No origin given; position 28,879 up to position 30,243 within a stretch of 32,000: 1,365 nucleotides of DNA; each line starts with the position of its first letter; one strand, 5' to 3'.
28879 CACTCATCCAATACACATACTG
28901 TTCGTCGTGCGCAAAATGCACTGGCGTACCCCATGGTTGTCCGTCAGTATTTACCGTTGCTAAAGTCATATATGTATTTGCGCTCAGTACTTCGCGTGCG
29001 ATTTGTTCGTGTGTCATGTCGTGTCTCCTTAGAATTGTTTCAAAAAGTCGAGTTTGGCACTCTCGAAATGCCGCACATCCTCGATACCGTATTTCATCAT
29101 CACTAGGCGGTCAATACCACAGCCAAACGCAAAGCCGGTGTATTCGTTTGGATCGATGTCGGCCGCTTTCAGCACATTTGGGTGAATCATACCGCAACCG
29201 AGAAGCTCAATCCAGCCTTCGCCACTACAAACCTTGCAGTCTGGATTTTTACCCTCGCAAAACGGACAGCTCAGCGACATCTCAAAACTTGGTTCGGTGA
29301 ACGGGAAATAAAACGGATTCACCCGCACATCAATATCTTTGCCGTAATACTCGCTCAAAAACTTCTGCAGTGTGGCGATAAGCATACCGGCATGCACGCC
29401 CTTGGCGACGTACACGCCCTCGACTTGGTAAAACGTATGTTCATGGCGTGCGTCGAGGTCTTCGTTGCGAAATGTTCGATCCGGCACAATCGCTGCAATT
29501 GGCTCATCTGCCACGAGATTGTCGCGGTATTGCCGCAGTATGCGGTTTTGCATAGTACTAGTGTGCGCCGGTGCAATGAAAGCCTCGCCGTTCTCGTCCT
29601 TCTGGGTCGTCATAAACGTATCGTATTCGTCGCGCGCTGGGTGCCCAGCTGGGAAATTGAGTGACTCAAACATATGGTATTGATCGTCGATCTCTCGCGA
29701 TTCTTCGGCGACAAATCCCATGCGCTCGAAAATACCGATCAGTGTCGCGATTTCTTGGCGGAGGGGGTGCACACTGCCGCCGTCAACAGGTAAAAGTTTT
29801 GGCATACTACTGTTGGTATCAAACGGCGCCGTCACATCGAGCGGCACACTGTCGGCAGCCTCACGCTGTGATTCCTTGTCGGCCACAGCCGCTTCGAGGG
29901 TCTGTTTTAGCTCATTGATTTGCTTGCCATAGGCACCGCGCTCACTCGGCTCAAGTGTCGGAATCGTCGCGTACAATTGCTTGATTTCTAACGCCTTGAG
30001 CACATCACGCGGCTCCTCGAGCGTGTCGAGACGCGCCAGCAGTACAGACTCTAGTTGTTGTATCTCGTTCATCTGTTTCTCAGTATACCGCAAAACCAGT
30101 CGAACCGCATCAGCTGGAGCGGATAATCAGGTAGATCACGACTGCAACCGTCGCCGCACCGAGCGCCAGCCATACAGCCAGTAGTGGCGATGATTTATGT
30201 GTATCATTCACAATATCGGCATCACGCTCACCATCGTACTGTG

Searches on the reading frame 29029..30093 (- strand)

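Call 21: search_protein_families(library=pfam, proteins=[window:29029-30093:-], max_evalue=0.00001)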
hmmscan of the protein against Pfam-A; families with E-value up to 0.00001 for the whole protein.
window:29029-30093:- (354 aa): 2 families
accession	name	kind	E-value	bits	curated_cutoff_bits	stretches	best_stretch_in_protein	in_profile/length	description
PF01409.25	tRNA-synt_2d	-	9.5e-75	251.7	19.8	1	103-354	11-246/246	tRNA synthetases class II core domain (F)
PF02912.23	Phe_tRNA-synt_N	-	1.2e-07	32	22.3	1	36-80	19-63/69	Aminoacyl tRNA synthetase class II, N-terminal domain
